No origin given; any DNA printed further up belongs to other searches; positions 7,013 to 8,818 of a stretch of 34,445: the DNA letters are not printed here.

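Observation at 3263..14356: Tricarboxylate-type operon that couples a TcuA-like flavoprotein to EtfAB and a NarI/HdrD-fusion membrane Fe-S oxidoreductase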

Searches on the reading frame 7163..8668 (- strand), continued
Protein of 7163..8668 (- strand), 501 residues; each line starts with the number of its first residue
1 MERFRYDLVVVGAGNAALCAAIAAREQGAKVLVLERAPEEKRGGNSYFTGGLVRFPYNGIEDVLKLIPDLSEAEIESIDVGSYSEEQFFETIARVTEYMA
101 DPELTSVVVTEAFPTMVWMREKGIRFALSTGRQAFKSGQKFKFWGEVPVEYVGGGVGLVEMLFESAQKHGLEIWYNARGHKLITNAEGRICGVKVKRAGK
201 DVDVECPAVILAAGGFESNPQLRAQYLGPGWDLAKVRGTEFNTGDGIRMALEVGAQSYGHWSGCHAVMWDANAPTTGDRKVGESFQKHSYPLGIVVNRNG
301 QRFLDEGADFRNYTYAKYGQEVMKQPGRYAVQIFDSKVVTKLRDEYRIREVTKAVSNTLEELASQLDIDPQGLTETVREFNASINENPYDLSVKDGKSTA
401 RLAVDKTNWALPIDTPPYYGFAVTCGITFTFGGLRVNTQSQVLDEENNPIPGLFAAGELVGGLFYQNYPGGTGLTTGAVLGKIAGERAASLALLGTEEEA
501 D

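Call 101: search_protein_families(library=ncbifam, proteins=[L003:8295-8966:-, L003:6927-8111:-, L003:5180-6838:-, L003:11946-13001:+, L003:3170-4048:+, L169:259-1416:+, L169:3064-4302:+, L169:13281-14720:+, L167:5507-6946:+, L167:6961-8019:+], max_evalue=0.00001)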
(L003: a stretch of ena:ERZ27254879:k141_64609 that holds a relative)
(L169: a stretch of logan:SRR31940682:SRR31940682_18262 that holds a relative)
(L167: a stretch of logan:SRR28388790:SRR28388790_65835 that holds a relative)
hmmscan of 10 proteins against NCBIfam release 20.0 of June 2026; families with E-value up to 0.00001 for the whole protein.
L003:8295-8966:- (223 aa): 22 families
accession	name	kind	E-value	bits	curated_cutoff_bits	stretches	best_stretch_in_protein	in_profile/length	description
NF045649.1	2X_seleno_MduS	exception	1.7e-24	86.4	380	1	36-201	27-197/338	methyltransferase domain-containing selenoprotein MduS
NF045667.1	MTase_DVU1556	equivalog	1.9e-15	56.9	155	1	40-148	12-118/213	DVU_1556 family methyltransferase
NF045823.1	PthPhpthDimycoMt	equivalog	1.5e-13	50.5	300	1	72-148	90-165/256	phthiotriol/phenolphthiotriol dimycocerosates methyltransferase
NF043040.1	corrin_prot_MT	hypoth_equivalog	2.2e-13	50.1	180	1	52-149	43-147/216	corrinoid protein-associated methyltransferase CpaM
NF045825.1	FAmtase_mtf2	equivalog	8.6e-13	48.1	400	1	53-148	61-157/248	fatty-acid O-methyltransferase Mtf2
NF007610.0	PRK10258.1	equivalog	5.6e-12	45.5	342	1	20-198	15-182/251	malonyl-ACP O-methyltransferase BioC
TIGR02072.1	BioC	equivalog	4.7e-11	42.9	184.95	1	45-149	29-132/244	malonyl-ACP O-methyltransferase BioC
TIGR01934.1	MenG_MenH_UbiE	subfamily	9.3e-11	41.4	158.35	1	37-148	26-140/223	ubiquinone/menaquinone biosynthesis methyltransferase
NF001241.0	PRK00216.1-2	equivalog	3.4e-10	40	327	1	34-150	35-148/231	demethylmenaquinone methyltransferase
NF001244.0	PRK00216.1-5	equivalog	1.7e-09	37.3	216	1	38-147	36-151/236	bifunctional demethylmenaquinone methyltransferase/2-methoxy-6-polyprenyl-1,4-benzoquinol methylase UbiE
NF040539.1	AST_met_ArsM_2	exception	7.8e-09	35.7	240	1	41-148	47-162/262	putative arsinothricin biosynthesis methyltransferase ArsM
NF008405.0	PRK11207.1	equivalog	1.3e-08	34.6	218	1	53-154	33-138/198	tellurite resistance methyltransferase TehB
NF041537.1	ArsM_AhpD_UU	exception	2.7e-08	33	510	1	52-148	78-179/345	arsenite methyltransferase/AhpD domain selenoprotein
NF041820.1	daptide_MTase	equivalog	5e-08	32.7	175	1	43-175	30-165/243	daptide-type RiPP biosynthesis methyltransferase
NF047649.1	MTase_UXPK_star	exception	7.3e-08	31.8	460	1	53-148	80-180/283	methyltransferase/UXPK-star double selenoprotein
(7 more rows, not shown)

L003:6927-8111:- (394 aa): 2 families
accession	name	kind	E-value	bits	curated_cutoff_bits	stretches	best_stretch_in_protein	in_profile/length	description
TIGR02334.1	prpF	equivalog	2.3e-141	471.1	440.55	1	3-384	2-389/390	2-methylaconitate cis-trans isomerase PrpF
NF033377.1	OMA_tautomer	equivalog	7.4e-101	337.6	440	1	12-379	1-347/349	4-oxalomesaconate tautomerase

L003:5180-6838:- (552 aa): 1 family
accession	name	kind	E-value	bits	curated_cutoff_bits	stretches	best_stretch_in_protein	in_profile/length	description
TIGR00785.1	dass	subfamily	1.2e-41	142.9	198.6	2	335-543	236-444/444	DASS family sodium-coupled anion symporter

L003:11946-13001:+ (351 aa): 5 families
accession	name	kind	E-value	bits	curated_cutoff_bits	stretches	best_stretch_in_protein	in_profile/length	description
NF040650.1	sulfolac_dhydr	equivalog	1.2e-74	251.6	500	1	22-346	13-334/339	L-sulfolactate dehydrogenase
NF007504.0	PRK10098.1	equivalog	3.4e-62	210.2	336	1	11-348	6-347/360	malate/lactate/ureidoglycolate dehydrogenase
NF009750.0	PRK13260.1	equivalog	6.5e-50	170.1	316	1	18-338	10-329/332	3-dehydro-L-gulonate 2-dehydrogenase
NF011599.0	PRK15025.1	equivalog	4.8e-46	157.5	356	1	17-337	8-330/349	ureidoglycolate dehydrogenase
TIGR03175.1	AllD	equivalog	6.7e-44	150.4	496.2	1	17-336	8-329/349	ureidoglycolate dehydrogenase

L003:3170-4048:+ (292 aa): 8 families
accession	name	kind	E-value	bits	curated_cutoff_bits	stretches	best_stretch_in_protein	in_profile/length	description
TIGR02317.1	prpB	equivalog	5.7e-94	314.5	354.4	1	9-287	3-280/285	methylisocitrate lyase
NF008455.0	PRK11320.1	equivalog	2.9e-77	259.8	353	1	8-286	8-286/295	methylisocitrate lyase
TIGR02319.1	CPEP_Pphonmut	equivalog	1.6e-70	237.6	420.05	1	9-290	6-290/294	carboxyvinyl-carboxyphosphonate phosphorylmutase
TIGR02320.1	PEP_mutase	equivalog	1.1e-45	155.8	319.55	1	11-272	1-275/284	phosphoenolpyruvate mutase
TIGR02321.1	Pphn_pyruv_hyd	equivalog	3.6e-36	124.7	374.4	1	10-290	6-289/290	phosphonopyruvate hydrolase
NF011645.0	PRK15063.1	equivalog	1e-22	80.6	562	1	6-161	51-232/430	isocitrate lyase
TIGR01346.1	isocit_lyase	equivalog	1.3e-20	73.3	275.9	1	78-161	149-235/527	isocitrate lyase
NF005074.0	PRK06498.1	equivalog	2.4e-13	49.5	446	1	70-182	170-284/531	isocitrate lyase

L169:259-1416:+ (385 aa): 0 families

L169:3064-4302:+ (412 aa): 43 families (the best 25 are shown)
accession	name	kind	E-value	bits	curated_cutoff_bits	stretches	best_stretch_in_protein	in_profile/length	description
NF007943.0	PRK10662.1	equivalog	1.4e-23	83.1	266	1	64-244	46-227/380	D-alanyl-D-alanine-carboxypeptidase/endopeptidase AmpH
NF033085.1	bla_class_C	equivalog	3.5e-19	68.8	415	1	54-244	7-188/356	class C beta-lactamase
NF033569.1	blaLHK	exception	4.2e-18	65.5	850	1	57-242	43-219/390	LHK family class C beta-lactamase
NF052559.1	MthAcHydAcmB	equivalog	3.3e-17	62.3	550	1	58-257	14-229/391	methyl acetate hydrolase AcmB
NF033698.1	blaCSA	exception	1.1e-16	60.7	884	1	57-246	28-207/375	CSA family class C beta-lactamase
NF033700.1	blaCMA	exception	2.4e-16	59.7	887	1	57-254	28-216/375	CMA family class C beta-lactamase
NF009622.0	PRK13128.1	equivalog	2.5e-16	59.3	443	1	68-254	22-205/518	D-aminopeptidase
NF033575.1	blaRHO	exception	8.3e-16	57.9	825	1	45-258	25-225/380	RHO family class C beta-lactamase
NF038269.1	lipase_LipE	equivalog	5.1e-15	55.5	750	1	81-249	57-230/407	lipase LipE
NF041663.1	ampC_Sliq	exception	6.9e-15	54.8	860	1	44-254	18-218/378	cephalosporin-hydrolyzing class C beta-lactamase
NF000423.2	blaSRT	exception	9.1e-15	54.7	860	1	56-243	29-206/378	SRT/SST family class C beta-lactamase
NF033159.0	blaPAC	exception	1.5e-14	53.6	850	1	57-242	33-208/380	PAC family class C beta-lactamase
NF038069.1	blaIDC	exception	2.4e-14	53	850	1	58-327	45-283/395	IDC family class C beta-lactamase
NF012102.1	blaDHA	exception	4e-14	52.5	800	1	55-247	31-214/379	DHA family class C beta-lactamase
NF000239.3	MOX_CMY1_fam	exception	2.6e-13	50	770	1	58-255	39-228/383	CMY-1/MOX family class C beta-lactamase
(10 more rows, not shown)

L169:13281-14720:+ (480 aa): 3 families
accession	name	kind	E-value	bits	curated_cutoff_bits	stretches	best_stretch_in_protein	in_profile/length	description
TIGR00976.1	CocE_NonD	subfamily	3.4e-83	280.5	66.3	1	42-448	2-398/550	CocE/NonD family hydrolase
NF003782.0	PRK05371.1-3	subfamily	3.3e-06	25.8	711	0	250-412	348-481/648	Xaa-Pro dipeptidyl-peptidase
NF003780.0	PRK05371.1-1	subfamily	4.3e-06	25.4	642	0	343-364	365-386/594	Xaa-Pro dipeptidyl-peptidase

L167:5507-6946:+ (479 aa): 1 family
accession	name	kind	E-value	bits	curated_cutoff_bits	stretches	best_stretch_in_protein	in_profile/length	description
TIGR00785.1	dass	subfamily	4.3e-34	118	198.6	1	42-470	7-444/444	DASS family sodium-coupled anion symporter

L167:6961-8019:+ (352 aa): 16 families
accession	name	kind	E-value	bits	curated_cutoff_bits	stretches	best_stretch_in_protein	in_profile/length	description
NF006529.0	PRK08997.1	equivalog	6.7e-102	340.9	510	1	8-345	6-335/335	isocitrate dehydrogenase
NF006673.0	PRK09222.1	equivalog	6.3e-95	318.9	509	1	7-347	6-343/482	NADP-dependent isocitrate dehydrogenase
TIGR02088.1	LEU3_arch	subfamily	2.8e-94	316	409.8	1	8-341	1-323/324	isopropylmalate/isohomocitrate dehydrogenases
TIGR00175.1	mito_nad_idh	equivalog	2.2e-93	313.1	432.4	1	6-344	4-333/334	isocitrate dehydrogenase (NAD(+))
NF040626.1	AksF2_Meth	equivalog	3.2e-92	309.4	540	1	6-345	2-330/333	homoisocitrate dehydrogenase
NF040619.1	AksF_Meth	equivalog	5.8e-80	268.9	500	1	7-339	3-341/343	homoisocitrate dehydrogenase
TIGR02924.1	ICDH_alpha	equivalog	1.3e-78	265.2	561.35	1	9-347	4-339/473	isocitrate dehydrogenase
TIGR02089.1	TTC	equivalog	2.1e-65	221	470.4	1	4-345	2-352/352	tartrate dehydrogenase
NF002898.0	PRK03437.1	equivalog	5.8e-64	216.5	393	1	4-344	3-344/347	3-isopropylmalate dehydrogenase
NF040855.1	iso_homocit_dh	equivalog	9.9e-62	209.2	680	1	6-345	2-319/345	isocitrate--homoisocitrate dehydrogenase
NF006048.0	PRK08194.1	equivalog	2.5e-60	204.4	501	1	7-346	5-350/352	tartrate dehydrogenase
TIGR00169.1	leuB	equivalog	4.8e-60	203.4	353.2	1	8-344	2-348/349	3-isopropylmalate dehydrogenase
TIGR00183.1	prok_nadp_idh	equivalog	3.2e-59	200.8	567.3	2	208-329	274-394/417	isocitrate dehydrogenase (NADP(+))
NF005036.0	PRK06451.1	equivalog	3.4e-57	194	484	3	208-333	267-391/412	NADP-dependent isocitrate dehydrogenase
NF005425.0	PRK07006.1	equivalog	3.5e-52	177.6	490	2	208-328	274-393/416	NADP-dependent isocitrate dehydrogenase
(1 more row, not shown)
